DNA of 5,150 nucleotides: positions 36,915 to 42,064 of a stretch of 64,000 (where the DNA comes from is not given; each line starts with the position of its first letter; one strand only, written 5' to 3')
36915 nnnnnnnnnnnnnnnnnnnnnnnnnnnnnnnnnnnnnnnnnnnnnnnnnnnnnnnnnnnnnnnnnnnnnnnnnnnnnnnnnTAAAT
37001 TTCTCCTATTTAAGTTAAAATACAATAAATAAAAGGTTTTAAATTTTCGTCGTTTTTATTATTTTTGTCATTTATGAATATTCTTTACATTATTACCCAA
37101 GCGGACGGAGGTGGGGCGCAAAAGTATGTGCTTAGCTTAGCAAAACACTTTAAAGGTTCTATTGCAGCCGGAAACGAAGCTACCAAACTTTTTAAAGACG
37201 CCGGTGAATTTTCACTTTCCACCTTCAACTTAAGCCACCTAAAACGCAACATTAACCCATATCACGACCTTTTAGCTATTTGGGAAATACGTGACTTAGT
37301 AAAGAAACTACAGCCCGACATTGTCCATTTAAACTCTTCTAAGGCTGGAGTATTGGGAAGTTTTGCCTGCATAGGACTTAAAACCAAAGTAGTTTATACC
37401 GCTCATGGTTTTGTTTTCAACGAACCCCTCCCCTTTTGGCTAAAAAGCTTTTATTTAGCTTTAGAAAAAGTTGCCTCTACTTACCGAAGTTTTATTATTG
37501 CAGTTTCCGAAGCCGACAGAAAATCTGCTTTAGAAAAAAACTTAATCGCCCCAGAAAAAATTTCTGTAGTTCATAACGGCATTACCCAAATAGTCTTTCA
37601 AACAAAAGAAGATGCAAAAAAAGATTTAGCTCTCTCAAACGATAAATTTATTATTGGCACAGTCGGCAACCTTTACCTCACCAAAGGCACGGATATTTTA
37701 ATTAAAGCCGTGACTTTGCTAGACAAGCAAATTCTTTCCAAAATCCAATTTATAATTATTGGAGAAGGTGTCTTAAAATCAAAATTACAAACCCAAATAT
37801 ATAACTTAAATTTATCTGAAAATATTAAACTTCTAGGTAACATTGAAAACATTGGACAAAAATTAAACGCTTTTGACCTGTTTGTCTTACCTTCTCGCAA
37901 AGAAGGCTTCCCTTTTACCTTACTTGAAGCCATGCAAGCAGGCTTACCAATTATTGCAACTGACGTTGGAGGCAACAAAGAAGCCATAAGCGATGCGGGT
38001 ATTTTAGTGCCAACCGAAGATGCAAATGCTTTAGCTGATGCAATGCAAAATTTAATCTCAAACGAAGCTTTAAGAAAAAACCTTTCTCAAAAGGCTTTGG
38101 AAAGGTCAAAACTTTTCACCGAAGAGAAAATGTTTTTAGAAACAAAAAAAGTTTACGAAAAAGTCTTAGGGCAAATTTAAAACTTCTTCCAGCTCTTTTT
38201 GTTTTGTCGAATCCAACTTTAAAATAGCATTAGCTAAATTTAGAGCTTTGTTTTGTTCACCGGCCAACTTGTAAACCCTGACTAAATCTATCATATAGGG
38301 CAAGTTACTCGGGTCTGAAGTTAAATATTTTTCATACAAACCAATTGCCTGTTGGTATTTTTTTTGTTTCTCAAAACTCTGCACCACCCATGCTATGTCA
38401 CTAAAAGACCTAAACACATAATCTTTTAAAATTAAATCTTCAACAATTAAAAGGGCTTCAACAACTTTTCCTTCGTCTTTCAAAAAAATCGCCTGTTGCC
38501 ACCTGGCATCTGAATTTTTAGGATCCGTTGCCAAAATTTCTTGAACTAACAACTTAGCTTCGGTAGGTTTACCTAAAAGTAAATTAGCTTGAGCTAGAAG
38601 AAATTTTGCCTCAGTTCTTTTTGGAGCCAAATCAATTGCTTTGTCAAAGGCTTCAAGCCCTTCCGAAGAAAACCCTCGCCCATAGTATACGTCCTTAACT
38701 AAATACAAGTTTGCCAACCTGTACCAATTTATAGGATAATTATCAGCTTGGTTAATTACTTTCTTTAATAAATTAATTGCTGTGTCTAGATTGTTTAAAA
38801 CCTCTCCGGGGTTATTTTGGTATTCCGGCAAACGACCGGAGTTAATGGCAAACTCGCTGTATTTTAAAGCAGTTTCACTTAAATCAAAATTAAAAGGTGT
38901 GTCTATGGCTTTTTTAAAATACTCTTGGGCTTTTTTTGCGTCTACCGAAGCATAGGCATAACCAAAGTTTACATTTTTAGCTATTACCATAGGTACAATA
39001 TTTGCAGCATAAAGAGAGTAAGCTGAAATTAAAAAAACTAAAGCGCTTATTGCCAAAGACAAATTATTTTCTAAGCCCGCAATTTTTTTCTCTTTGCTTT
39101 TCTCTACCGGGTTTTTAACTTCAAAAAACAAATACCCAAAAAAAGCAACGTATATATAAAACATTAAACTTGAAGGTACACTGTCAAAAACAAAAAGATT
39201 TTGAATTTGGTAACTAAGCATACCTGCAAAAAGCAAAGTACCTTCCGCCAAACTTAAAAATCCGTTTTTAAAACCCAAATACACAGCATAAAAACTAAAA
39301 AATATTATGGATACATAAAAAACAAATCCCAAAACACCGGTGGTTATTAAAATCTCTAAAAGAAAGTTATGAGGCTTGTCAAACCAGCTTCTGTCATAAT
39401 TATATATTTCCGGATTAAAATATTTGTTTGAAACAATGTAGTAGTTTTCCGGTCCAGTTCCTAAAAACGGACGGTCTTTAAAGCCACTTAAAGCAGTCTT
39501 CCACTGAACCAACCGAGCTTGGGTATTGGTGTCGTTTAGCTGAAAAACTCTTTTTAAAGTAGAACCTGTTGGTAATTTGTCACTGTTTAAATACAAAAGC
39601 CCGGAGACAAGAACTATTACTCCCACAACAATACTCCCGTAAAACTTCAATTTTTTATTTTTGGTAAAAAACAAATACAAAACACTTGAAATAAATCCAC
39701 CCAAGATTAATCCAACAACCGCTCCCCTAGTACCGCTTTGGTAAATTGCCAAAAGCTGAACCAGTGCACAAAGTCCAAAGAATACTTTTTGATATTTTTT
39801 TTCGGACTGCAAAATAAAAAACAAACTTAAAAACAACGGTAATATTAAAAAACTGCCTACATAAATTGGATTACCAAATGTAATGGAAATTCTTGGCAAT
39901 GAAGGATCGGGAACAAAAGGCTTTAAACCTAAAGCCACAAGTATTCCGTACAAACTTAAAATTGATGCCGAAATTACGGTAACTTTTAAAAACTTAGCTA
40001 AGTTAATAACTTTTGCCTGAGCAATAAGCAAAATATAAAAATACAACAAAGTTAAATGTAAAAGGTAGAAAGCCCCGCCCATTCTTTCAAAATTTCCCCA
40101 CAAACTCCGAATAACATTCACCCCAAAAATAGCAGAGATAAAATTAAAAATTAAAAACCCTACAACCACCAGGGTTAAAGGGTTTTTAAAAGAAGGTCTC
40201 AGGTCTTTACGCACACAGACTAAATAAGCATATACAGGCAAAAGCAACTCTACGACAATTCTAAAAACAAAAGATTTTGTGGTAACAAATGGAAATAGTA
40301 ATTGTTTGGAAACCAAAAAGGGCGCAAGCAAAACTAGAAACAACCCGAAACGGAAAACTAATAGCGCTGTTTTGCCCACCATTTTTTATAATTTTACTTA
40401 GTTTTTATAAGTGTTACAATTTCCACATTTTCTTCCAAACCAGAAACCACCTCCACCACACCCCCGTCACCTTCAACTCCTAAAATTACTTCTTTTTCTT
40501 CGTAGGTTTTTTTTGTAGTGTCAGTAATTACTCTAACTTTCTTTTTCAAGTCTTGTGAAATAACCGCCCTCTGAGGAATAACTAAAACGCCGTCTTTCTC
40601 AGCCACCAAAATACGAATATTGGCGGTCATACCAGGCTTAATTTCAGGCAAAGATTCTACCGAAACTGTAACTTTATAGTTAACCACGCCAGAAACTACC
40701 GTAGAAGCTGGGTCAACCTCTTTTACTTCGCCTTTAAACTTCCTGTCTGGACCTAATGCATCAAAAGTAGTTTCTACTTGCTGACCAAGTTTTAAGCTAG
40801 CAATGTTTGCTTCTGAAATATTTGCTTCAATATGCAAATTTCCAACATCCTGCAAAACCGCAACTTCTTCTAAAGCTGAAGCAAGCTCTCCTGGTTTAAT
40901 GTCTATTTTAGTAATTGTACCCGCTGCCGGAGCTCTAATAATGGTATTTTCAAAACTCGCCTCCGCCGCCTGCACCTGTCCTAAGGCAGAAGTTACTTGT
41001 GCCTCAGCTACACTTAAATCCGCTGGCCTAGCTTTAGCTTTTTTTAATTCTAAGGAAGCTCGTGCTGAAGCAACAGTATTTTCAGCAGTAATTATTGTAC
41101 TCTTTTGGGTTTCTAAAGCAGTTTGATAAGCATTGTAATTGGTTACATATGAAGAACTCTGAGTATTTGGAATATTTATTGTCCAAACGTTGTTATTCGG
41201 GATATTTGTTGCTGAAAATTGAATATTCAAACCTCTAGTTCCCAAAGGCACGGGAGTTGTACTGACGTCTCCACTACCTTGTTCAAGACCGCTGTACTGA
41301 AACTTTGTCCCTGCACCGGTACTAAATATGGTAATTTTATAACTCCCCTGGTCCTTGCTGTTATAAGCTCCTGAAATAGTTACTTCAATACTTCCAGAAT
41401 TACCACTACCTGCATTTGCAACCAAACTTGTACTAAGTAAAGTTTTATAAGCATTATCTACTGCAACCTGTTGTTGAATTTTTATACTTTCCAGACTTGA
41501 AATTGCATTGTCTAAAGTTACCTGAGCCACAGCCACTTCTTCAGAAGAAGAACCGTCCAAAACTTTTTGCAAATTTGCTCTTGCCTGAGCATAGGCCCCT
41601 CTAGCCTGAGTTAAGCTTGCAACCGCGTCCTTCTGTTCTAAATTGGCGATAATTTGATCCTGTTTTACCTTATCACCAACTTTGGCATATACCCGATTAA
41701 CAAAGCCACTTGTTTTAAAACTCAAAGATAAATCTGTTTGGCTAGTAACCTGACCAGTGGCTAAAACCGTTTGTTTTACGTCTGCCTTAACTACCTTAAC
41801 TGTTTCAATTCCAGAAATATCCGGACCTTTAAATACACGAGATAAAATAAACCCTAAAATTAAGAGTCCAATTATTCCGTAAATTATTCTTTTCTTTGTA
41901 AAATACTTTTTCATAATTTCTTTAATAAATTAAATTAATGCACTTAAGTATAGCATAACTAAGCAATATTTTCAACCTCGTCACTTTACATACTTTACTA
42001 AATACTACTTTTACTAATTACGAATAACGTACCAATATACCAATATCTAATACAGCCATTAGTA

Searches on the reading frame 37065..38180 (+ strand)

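Call 33: search_protein_families(library=pfam, proteins=[window:37065-38180:+], max_evalue=0.1)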
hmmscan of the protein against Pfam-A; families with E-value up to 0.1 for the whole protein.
window:37065-38180:+ (371 aa): 9 families
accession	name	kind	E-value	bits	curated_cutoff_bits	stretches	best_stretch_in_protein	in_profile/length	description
PF00534.26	Glycos_transf_1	-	2e-41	141.8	26.4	1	181-345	2-170/172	Glycosyl transferases group 1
PF13692.12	Glyco_trans_1_4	-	2.9e-36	125.3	27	1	195-333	2-142/142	Glycosyl transferases group 1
PF13439.12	Glyco_transf_4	-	2.7e-19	70.3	28.5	1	16-173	2-166/170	Glycosyltransferase Family 4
PF13579.12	Glyco_trans_4_4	-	1.2e-13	52.1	29.7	1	59-172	47-158/158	Glycosyl transferase 4-like domain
PF20706.3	GT4-conflict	-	9.5e-10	38.4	26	1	194-329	200-338/385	Family 4 Glycosyltransferase in conflict systems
PF13477.12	Glyco_trans_4_2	-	4.3e-08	33.9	23.4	1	58-138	49-129/139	Glycosyl transferase 4-like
PF13524.12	Glyco_trans_1_2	-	0.0076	16.6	25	1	265-348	42-129/144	Glycosyl transferase-like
PF04455.17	Saccharop_dh_N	-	0.044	14.7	23.5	0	289-345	25-81/100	LOR/SDH bifunctional enzyme conserved region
PF04498.17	Pox_VP8_L4R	-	0.061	13.4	25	0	169-216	29-76/217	Poxvirus nucleic acid binding protein VP8/L4R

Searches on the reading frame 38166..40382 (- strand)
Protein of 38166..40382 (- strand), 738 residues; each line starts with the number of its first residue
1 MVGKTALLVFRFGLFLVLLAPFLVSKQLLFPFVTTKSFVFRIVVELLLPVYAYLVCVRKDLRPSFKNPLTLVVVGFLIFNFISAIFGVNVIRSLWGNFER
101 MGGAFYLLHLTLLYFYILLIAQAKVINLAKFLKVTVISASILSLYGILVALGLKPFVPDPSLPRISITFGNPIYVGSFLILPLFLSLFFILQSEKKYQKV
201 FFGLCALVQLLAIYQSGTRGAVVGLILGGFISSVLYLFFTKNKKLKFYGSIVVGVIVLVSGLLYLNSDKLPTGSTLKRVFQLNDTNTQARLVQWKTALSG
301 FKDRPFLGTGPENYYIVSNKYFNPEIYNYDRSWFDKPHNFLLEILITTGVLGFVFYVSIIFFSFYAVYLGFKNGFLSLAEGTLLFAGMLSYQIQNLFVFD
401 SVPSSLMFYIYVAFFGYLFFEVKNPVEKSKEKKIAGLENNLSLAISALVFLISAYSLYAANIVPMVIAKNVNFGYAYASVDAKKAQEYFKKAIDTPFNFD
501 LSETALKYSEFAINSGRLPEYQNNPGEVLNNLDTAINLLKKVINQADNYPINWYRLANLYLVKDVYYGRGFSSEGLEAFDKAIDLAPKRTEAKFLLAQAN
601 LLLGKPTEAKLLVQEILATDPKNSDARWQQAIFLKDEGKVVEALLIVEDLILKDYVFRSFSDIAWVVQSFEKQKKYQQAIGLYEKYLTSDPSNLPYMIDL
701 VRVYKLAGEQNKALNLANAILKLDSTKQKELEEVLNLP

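Call 33: search_protein_families(library=pfam, proteins=[window:38166-40382:-], max_evalue=0.1)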
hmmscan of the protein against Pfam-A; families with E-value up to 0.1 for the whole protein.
window:38166-40382:- (738 aa): 18 families
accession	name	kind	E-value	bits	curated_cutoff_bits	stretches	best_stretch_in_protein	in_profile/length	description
PF04932.20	Wzy_C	-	8.9e-24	84.4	31.7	1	205-357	2-149/149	O-Antigen ligase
PF14559.12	TPR_19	-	1.4e-15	57.8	25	3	575-630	10-63/68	Tetratricopeptide repeat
PF13428.12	TPR_14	-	1.8e-10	40.8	23.5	1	591-631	2-42/44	Tetratricopeptide repeat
PF13432.12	TPR_16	-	8.2e-09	36.2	32.7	1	565-623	6-64/65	Tetratricopeptide repeat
PF13431.12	TPR_17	-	1.3e-08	34.8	24.4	0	578-609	1-32/34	Tetratricopeptide repeat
PF07719.23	TPR_2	-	1.9e-07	31.1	27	0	591-623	2-34/34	Tetratricopeptide repeat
PF23914.1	TPR_CcmH_CycH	-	6.1e-06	26.6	42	1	572-638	66-135/158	Cytochrome c-type biogenesis protein H TPR domain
PF13424.12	TPR_12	-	9e-06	26.2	30.1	0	675-723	25-74/77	Tetratricopeptide repeat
PF12895.13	ANAPC3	-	4.2e-05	24.2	27.2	0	579-627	12-59/82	Anaphase-promoting complex, cyclosome, subunit 3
PF00515.34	TPR_1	-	0.0013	18.9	27.8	1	669-693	10-34/34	Tetratricopeptide repeat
PF12569.14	NatA_aux_su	-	0.0028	17.1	33.3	0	666-725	198-257/515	N-terminal acetyltransferase A, auxiliary subunit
PF25060.1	ARM_TT21_2nd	-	0.0032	17.4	27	0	579-627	211-259/270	Tetratricopeptide repeat protein 21 second ARM domain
PF13414.12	TPR_11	-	0.0093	16.1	26.8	0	530-561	8-39/42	TPR repeat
PF24575.1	TPR_Slam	-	0.021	15.7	35.2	0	671-705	58-92/104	Surface lipoprotein assembly modifier, N-terminal TPR repeats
PF13174.12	TPR_6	-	0.025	15.7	26.3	0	669-692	9-32/33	Tetratricopeptide repeat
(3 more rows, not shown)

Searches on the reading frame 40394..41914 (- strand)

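Call 33: search_protein_families(library=pfam, proteins=[window:40394-41914:-], max_evalue=0.1)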
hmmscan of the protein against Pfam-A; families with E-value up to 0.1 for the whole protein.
window:40394-41914:- (506 aa): 6 families
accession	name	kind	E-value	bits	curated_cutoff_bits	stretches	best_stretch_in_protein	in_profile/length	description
PF16576.10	HlyD_D23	-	3e-19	69.6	30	2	259-431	59-214/214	Barrel-sandwich domain of CusB or HlyD membrane-fusion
PF13437.12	HlyD_3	-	2.8e-14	54.2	22.2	1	326-428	2-106/106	HlyD family secretion protein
PF00364.28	Biotin_lipoyl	-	1.1e-05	25.6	22.1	1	68-94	13-38/73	Biotin-requiring enzyme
PF13533.13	Biotin_lipoyl_2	-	0.00025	21.2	29.8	1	63-92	2-31/32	Biotin-lipoyl like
PF13375.12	RnfC_N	-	0.012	16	25.6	0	286-356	30-99/101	RnfC Barrel sandwich hybrid domain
PF01330.27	RuvA_N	-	0.066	13.8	23.6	0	393-430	5-43/61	RuvA N terminal domain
